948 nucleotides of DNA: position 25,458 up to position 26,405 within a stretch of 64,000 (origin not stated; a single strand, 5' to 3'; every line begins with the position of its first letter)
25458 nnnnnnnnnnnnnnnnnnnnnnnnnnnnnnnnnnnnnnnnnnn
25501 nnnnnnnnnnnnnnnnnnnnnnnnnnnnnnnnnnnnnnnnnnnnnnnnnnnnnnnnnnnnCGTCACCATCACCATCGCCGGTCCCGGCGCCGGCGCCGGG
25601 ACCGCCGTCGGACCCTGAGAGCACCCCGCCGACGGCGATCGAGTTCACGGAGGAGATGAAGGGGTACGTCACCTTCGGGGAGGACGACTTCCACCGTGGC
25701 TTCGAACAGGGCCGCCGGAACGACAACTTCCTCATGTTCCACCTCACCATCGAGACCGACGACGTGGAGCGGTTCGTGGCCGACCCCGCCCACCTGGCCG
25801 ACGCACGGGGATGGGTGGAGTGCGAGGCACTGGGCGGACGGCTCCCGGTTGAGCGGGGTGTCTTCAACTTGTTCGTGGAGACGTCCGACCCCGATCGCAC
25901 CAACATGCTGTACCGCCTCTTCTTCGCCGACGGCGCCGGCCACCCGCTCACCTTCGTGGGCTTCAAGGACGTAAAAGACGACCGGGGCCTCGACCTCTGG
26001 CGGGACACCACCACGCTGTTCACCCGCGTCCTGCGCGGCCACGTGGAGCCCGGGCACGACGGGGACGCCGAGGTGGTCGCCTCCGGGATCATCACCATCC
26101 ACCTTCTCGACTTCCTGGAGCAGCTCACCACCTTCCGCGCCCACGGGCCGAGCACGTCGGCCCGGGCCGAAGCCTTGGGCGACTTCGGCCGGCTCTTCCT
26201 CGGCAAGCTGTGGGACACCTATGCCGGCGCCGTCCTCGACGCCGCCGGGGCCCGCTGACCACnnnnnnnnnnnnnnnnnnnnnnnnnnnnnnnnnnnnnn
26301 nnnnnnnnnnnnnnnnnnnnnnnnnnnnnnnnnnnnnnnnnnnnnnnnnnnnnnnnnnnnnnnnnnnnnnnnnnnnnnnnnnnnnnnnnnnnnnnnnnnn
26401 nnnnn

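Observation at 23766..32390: Uncharacterised lipid-type enzyme neighbourhood; GMC oxidoreductase and patatin share a C-terminal domain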

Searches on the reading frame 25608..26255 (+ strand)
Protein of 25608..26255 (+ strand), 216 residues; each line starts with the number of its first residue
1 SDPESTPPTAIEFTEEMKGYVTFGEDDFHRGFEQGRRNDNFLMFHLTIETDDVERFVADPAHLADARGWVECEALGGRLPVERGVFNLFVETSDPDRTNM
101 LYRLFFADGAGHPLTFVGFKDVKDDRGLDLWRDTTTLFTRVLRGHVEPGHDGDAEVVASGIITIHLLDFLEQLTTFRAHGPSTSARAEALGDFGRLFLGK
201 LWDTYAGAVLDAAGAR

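Call 8: find_homologous_proteins(query=window:25608-26255:+)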
Query window:25608-26255:+ (216 aa): 1486 proteins with E <= 0.001 among 3419 candidates; the best 120 are listed.
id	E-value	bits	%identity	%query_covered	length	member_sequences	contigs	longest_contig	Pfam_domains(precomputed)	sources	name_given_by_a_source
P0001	3.4e-93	329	70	93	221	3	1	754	-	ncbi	-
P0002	2.1e-92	327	70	92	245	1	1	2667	-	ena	-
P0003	4.8e-92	325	68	94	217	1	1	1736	-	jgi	jgi:cholesterol oxidase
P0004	8.1e-91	321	73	90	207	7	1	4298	-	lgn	-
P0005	7.0e-90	318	69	94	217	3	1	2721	-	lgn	-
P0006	2.5e-89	316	71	90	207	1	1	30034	-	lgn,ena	-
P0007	2.6e-89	316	69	96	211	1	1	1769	-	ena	-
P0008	3.8e-88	313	64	95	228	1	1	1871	-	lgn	-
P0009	1.1e-87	311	64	96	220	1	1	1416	-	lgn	-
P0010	1.5e-87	311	66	95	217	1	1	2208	-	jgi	jgi:cholesterol oxidase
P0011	2.8e-87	310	69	90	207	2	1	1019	-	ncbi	-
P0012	4.6e-87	309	67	92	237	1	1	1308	-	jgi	jgi:cholesterol oxidase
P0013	5.0e-87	309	66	91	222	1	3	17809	-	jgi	jgi:cholesterol oxidase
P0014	1.0e-86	308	72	90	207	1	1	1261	-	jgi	jgi:cholesterol oxidase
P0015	1.0e-86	308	65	96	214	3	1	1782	-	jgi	-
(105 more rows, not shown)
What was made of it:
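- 25608..26258 (+): Barrel domain, 'G-type' copy. This is the consensus-keeping member of the new family. 1486 homologues, many of them stand-alone proteins of about 210 aa (call 8).
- JGI labels the family 'cholesterol oxidase' (call 8).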

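Call 17: search_protein_families(library=ncbifam, proteins=[P0001], max_evalue=0.01)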
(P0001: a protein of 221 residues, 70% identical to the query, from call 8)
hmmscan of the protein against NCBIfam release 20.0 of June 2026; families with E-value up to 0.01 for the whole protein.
P0001 (221 aa): 0 families

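Call 24: predict_structure(alignment_id=A1)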
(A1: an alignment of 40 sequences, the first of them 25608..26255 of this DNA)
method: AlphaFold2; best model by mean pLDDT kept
length: 216 residues; sequences in the alignment: 40
mean_pLDDT: 90.0   pTM: 0.86
mean pLDDT of the five models: 90.0, 89.0, 86.4, 85.4, 85.3
residues with pLDDT >= 90: 149; 70-90: 48; 50-70: 19; < 50: 0
segments of 3 or more residues with pLDDT < 50: none
pLDDT, mean of each block of 10 residues (from residue 1): 78 96 98 98 97 92 95 98 90 77 98 97 63 78 97 97 89 92 94 88 85 74
secondary structure, 60 per line:
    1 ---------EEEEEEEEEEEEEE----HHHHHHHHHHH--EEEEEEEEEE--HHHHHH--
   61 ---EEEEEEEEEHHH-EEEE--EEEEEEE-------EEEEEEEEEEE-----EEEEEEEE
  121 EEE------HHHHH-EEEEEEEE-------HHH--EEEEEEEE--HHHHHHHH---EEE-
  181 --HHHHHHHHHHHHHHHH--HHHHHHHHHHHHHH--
elements in order: E10-23 H28-38 E41-50 H53-58 E64-72 E77-80 E83-89 E97-107 E113-123 H130-134 E136-143 E156-163 H166-173 E177-179 H183-198 H201-214
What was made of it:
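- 25608..26258 (+): AlphaFold pLDDT 90, pTM 0.86 (call 24).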

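Call 26: fold_search(model_id=the predicted structure, library=pdb)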
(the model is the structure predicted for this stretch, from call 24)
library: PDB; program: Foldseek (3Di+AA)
matches with E <= 10: 941; with E <= 0.001: 0
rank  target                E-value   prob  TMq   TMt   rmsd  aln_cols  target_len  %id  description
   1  9d93_Qa               1.2e-02  0.21  0.15  0.14  17.9       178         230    9  Mycobacteriophage Bxb1 tail tip - Composite map and model (released 2024-09-25)
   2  7ydq                  2.5e-02  0.20  0.22  0.10  21.7       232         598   11  Structure of PfNT1(Y190A)-GFP in complex with GSK4 (released 2023-04-26)
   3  7x80_A                2.8e-02  0.21  0.17  0.23  16.4       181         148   14  The crystal structure of PloI4-C16M/D46A/I137V (released 2023-02-08)
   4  7x86_A                5.1e-02  0.15  0.17  0.23  15.4       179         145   13  The crystal structure of PloI4-F124L in complex with endo-4+2 adduct (released 2023-02-08)
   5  4bdu_A                5.4e-02  0.15  0.21  0.17  18.5       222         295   11  Bax BH3-in-Groove dimer (GFP) (released 2013-02-13)
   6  5b61_B                6.7e-02  0.25  0.20  0.20  13.1       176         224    8  Extra-superfolder GFP (released 2017-06-14)
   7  7x86_C                6.7e-02  0.13  0.17  0.24  15.4       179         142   13  The crystal structure of PloI4-F124L in complex with endo-4+2 adduct (released 2023-02-08)
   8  8slc_A                7.1e-02  0.23  0.21  0.20  13.7       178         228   10  High Affinity nanobodies against GFP (released 2024-05-22)
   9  7x81_B                7.1e-02  0.16  0.19  0.27  16.4       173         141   12  The crystal structure of PloI4-C16M/D46A/I137V in complex with exo-2+2 adduct (released 2023-02-08)
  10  8sfx_A                9.4e-02  0.21  0.21  0.20  13.7       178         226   10  High Affinity nanobodies against GFP (released 2024-05-22)
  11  6hr1_A                9.4e-02  0.15  0.21  0.13  18.8       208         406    9  Crystal structure of the YFPnano fusion protein (released 2020-04-08)
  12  4jmd_A                9.4e-02  0.08  0.18  0.17  12.8       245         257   13  Enduracididine biosynthesis enzyme MppR complexed with the condensation product of pyruvate and imidazole 4-carboxalde (released 2013-07-03)
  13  4jm3_A                9.9e-02  0.08  0.15  0.15  12.6       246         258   12  Enduracididine Biosynthesis Enzyme MppR with HEPES Buffer Bound (released 2013-07-03)
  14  5b61_C                1.0e-01  0.21  0.21  0.20  13.5       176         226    8  Extra-superfolder GFP (released 2017-06-14)
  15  4zbl                  1.0e-01  0.15  0.19  0.18  15.3       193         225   11  Phototoxic fluorescent protein mKillerOrange (released 2015-12-23)
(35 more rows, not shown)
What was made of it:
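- Among the weak fold matches are catalytic barrels: the PloI4 cyclase and MppR (call 26).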

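Call 34: search_solved_structures(query=A1, max_evalue=10)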
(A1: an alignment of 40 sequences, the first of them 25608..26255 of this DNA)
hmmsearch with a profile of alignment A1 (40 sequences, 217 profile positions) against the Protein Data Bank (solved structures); distinct sequences matched with E-value up to 10: 0.
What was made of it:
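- Tried and rejected: NCBIfam (call 17), PDB sequences with a profile (call 34) and Foldseek against the PDB (call 26) gave nothing significant.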

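Call 38: search_protein_families(library=pfam, alignment_id=A1, max_evalue=10)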
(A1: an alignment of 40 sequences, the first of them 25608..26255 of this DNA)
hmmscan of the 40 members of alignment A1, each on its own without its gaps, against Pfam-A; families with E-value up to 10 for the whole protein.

A. member 1, window:25608-26255:+ (216 aa): 1 family
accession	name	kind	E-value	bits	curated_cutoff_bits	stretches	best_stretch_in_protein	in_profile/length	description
PF20013.4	GAP1-N2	-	0.00057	20.4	24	1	35-80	89-134/139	GTPase-associated protein 1, N-terminal domain type 2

B. families by the number of members that match (of 40 scanned): 5 families
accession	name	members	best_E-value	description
PF20013.4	GAP1-N2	1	0.00057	GTPase-associated protein 1, N-terminal domain type 2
PF00293.34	NUDIX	1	0.11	NUDIX domain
PF22492.2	FimA4_C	1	0.12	FimA4 pilin C-terminal domain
PF08799.17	PRP4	1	0.12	pre-mRNA processing factor 4 (PRP4) like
PF01715.23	IPPT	1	0.18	IPP transferase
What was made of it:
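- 25608..26258 (+): No Pfam, NCBIfam or PDB match (calls 17, 34, 38).
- No match to any catalytic family (calls 34, 38).
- Tried and rejected: Pfam at E up to 10 on 40 members gave one sub-threshold GAP1-N2 hit in 1 of 40, which I take as chance (call 38).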

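Call 46: search_protein_representatives(alignment_id=A1)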
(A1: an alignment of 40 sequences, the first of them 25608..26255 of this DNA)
Query: 40 sequences, 217 profile positions. Proteins with E-value up to 0.001 (for the whole library): 2191; up to 1e-10: 1467; up to 1e-30: 415. The best 150 are listed.
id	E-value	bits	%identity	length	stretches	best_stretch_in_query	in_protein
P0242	2.1e-119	413.1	-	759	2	7-209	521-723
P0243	1.9e-92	325.0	-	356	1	6-214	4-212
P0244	1.3e-85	302.7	-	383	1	9-211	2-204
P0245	4.3e-85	301.0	-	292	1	6-214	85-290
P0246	5.5e-85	300.6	-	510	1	4-210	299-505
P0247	1.2e-84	299.6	-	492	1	5-208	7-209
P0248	1.5e-84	299.2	-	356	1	7-207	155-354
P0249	2.2e-83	295.3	-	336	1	8-214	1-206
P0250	3.5e-83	294.7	-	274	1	7-209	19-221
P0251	7.2e-82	290.4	-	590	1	7-207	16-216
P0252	4.1e-81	288.0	-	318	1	6-198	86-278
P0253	4.9e-80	284.4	-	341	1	8-204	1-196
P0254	5.0e-80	284.4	-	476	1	6-206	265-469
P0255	2.4e-79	282.1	-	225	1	8-211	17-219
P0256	1.2e-77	276.7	-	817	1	6-210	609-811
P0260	5.7e-74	264.6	-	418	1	8-206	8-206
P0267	5.3e-70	251.6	-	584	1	5-206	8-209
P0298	3.8e-61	222.7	-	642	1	11-207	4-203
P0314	2.2e-57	210.4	-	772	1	8-208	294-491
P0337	1.6e-53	197.7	-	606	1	8-211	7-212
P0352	4.6e-51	189.7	-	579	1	10-206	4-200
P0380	2.2e-46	174.4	-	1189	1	6-209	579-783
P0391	2.7e-45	170.8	-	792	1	11-209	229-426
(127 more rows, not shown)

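Call 47: search_protein_families(library=pfam, proteins=[P0251, P0267, P0298, P0337, P0247, P0260, P0243, P0380, P0314, P0391], max_evalue=0.001)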
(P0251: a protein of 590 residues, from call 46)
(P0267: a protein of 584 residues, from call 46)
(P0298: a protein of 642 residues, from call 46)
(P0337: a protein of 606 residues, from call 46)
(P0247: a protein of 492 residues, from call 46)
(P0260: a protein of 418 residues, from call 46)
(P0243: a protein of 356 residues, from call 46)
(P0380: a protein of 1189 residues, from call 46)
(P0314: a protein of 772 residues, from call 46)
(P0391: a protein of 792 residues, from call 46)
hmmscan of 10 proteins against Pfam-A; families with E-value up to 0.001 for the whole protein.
P0251 (590 aa): 2 families
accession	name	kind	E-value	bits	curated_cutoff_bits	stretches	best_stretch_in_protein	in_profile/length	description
PF00561.26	Abhydrolase_1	-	1.6e-07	31.7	25.8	1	268-359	2-81/245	alpha/beta hydrolase fold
PF12697.13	Abhydrolase_6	-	2.1e-06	29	26.3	1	269-432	1-146/217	Alpha/beta hydrolase family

P0267 (584 aa): 1 family
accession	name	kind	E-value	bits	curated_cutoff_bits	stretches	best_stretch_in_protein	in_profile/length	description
PF12697.13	Abhydrolase_6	-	1.3e-06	29.7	26.3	1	263-423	1-132/217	Alpha/beta hydrolase family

P0298 (642 aa): 1 family
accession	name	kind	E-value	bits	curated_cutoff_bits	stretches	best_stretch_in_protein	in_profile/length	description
PF00561.26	Abhydrolase_1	-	4.8e-05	23.6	25.8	1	266-434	2-157/245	alpha/beta hydrolase fold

P0337 (606 aa): 1 family
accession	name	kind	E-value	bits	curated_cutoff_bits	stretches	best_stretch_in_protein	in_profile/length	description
PF00561.26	Abhydrolase_1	-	2.7e-06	27.7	25.8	1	271-378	2-101/245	alpha/beta hydrolase fold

P0247 (492 aa): 0 families

P0260 (418 aa): 0 families

P0243 (356 aa): 3 families
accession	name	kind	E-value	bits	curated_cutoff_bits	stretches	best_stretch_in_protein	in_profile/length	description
PF10604.15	Polyketide_cyc2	-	4.3e-12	47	27.4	1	214-349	4-141/142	Polyketide cyclase / dehydrase and lipid transport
PF03364.25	Polyketide_cyc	-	0.00016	22.4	23.4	1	220-336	1-120/126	Polyketide cyclase / dehydrase and lipid transport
PF08327.17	AHSA1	-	0.00049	20.8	22.1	0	221-286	1-65/125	Activator of Hsp90 ATPase homolog 1-like protein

P0380 (1189 aa): 5 families
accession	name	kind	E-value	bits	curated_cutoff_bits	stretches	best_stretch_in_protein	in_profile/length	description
PF05199.19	GMC_oxred_C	-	3.3e-18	67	24.6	1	432-548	3-139/139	GMC oxidoreductase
PF00561.26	Abhydrolase_1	-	2.4e-10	41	25.8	1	833-1133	1-241/245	alpha/beta hydrolase fold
PF00732.25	GMC_oxred_N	-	1.4e-08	35.3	23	0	9-159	5-100/218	GMC oxidoreductase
PF01266.30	DAO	-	1.9e-06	28.1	27.9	0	6-43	1-38/353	FAD dependent oxidoreductase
PF13450.12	NAD_binding_8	-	6.5e-05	23.6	21.9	1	9-36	1-28/68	NAD(P)-binding Rossmann-like domain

P0314 (772 aa): 1 family
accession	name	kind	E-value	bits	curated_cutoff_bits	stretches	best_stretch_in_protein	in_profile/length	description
PF01734.28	Patatin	-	1.6e-14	55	27.7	1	11-174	1-190/191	Patatin-like phospholipase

P0391 (792 aa): 1 family
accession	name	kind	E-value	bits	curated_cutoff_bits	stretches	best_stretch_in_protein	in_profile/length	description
PF00561.26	Abhydrolase_1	-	4.4e-05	23.7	25.8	1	475-577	2-95/245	alpha/beta hydrolase fold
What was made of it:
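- One fusion to an SRPBCC lipid-binding domain (call 47).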

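Call 59: find_encoding_contigs(protein=P0380, flank=10000, max_places=3)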
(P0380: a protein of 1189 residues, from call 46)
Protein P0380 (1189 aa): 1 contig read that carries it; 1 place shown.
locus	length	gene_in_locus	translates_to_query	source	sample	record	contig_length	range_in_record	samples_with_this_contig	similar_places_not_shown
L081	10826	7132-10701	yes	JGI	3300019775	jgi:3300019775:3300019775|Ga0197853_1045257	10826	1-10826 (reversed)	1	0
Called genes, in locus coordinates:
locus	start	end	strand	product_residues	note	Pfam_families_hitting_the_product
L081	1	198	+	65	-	?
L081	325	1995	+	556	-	PF00989:PAS (weak), PF08447:PAS_3, PF00563:EAL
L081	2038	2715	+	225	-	PF01323:DSBA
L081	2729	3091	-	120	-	-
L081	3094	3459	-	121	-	PF13663:DUF4148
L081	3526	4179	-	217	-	PF04542:Sigma70_r2, PF08281:Sigma70_r4_2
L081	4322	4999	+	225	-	PF00072:Response_reg, PF00196:GerE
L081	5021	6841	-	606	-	PF00512:HisKA, PF02518:HATPase_c, PF00072:Response_reg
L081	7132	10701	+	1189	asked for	PF00732:GMC_oxred_N (faint), PF01266:DAO (faint), PF05199:GMC_oxred_C, PF00561:Abhydrolase_1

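Call 60: find_encoding_contigs(protein=P0251, flank=10000, max_places=3)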
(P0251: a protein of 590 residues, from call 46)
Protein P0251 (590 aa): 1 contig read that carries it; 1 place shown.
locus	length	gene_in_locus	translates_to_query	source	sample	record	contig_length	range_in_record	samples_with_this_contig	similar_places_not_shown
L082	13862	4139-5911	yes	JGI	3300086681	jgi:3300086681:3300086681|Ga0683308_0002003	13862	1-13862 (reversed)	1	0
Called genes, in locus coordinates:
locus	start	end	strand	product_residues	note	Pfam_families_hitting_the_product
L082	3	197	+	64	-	?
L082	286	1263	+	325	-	-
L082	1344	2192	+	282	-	PF13483:Lactamase_B_3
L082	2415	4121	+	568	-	PF00732:GMC_oxred_N (weak), PF05199:GMC_oxred_C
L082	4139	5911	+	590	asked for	PF00561:Abhydrolase_1 (faint), PF12697:Abhydrolase_6 (weak)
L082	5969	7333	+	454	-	PF01565:FAD_binding_4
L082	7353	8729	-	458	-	PF00149:Metallophos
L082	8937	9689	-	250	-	PF00106:adh_short, PF08659:KR (weak), PF13561:adh_short_C2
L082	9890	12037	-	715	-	-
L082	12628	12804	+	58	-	-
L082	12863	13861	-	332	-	?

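Call 61: find_encoding_contigs(protein=P0337, flank=10000, max_places=3)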
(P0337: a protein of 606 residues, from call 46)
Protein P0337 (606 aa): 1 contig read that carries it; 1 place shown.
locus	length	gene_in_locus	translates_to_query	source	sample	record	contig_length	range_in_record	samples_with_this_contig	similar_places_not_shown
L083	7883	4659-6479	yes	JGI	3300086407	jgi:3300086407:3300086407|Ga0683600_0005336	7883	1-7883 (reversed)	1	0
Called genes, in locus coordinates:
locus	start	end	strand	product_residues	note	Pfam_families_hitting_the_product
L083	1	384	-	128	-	?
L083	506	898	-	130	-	PF00903:Glyoxalase (weak)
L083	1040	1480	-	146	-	PF13474:SnoaL_3, PF14534:DUF4440 (weak)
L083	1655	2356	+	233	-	PF01872:RibD_C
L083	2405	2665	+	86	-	-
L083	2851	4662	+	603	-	PF00732:GMC_oxred_N, PF00890:FAD_binding_2 (faint), PF01266:DAO (faint), PF07992:Pyr_redox_2 (faint), PF13450:NAD_binding_8 (faint), PF05199:GMC_oxred_C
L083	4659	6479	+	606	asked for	PF00561:Abhydrolase_1 (faint)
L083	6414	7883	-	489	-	?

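Call 71: find_encoding_contigs(protein=P0352, flank=10000, max_places=2)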
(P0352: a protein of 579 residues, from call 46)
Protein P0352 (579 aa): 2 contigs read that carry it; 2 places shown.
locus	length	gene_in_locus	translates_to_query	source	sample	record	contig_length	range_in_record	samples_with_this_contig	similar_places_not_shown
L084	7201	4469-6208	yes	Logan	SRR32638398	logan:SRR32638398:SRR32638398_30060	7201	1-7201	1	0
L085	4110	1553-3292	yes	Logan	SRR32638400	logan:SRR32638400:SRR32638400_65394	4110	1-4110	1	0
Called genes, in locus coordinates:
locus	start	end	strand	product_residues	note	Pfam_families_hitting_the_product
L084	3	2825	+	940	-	?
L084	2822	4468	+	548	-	PF00732:GMC_oxred_N (faint), PF00890:FAD_binding_2 (faint), PF01266:DAO (weak), PF13450:NAD_binding_8 (weak), PF05199:GMC_oxred_C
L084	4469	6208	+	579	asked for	PF00561:Abhydrolase_1 (faint)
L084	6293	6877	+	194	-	PF16697:Yop-YscD_cpl, PF00498:FHA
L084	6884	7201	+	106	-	?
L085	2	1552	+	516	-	?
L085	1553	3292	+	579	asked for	PF00561:Abhydrolase_1 (faint)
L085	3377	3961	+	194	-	PF16697:Yop-YscD_cpl, PF00498:FHA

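Call 72: find_encoding_contigs(protein=P0267, flank=10000, max_places=2)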
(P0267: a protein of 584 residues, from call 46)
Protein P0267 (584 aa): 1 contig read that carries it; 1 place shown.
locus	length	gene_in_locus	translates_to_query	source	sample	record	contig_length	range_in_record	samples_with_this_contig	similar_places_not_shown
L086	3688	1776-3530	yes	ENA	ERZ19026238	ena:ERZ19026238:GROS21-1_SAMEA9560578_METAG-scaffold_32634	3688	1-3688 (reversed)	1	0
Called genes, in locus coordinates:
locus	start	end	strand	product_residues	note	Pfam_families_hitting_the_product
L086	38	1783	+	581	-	PF00732:GMC_oxred_N (weak), PF05199:GMC_oxred_C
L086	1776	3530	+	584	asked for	PF12697:Abhydrolase_6 (weak)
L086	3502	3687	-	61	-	?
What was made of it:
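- The minimal module lacks ADC and patatin (calls 60, 61, 71, 72).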

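Call 80: find_encoding_contigs(protein=P0242, flank=10000, max_places=2)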
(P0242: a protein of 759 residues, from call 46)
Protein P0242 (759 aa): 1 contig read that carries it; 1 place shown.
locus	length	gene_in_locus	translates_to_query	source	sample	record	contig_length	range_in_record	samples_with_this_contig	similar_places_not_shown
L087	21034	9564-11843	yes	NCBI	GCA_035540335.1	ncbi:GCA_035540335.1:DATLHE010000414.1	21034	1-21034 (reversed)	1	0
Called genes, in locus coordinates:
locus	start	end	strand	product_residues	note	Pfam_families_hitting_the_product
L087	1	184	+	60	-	?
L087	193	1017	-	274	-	-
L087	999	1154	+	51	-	-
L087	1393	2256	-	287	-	PF01040:UbiA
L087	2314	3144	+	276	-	PF12146:Hydrolase_4 (faint), PF20434:BD-FAE, PF07859:Abhydrolase_3, PF12697:Abhydrolase_6, PF00326:Peptidase_S9 (weak)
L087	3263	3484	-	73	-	-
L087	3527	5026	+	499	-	PF00149:Metallophos (faint)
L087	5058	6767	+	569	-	PF00732:GMC_oxred_N (faint), PF00890:FAD_binding_2 (faint), PF01266:DAO (faint), PF13450:NAD_binding_8 (weak), PF05199:GMC_oxred_C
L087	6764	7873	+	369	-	PF00561:Abhydrolase_1 (weak)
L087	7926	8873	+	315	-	PF06314:ADC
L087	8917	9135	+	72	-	-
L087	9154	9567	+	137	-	-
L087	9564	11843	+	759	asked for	PF01734:Patatin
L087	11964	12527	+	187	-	PF02620:YceD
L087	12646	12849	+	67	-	PF01783:Ribosomal_L32p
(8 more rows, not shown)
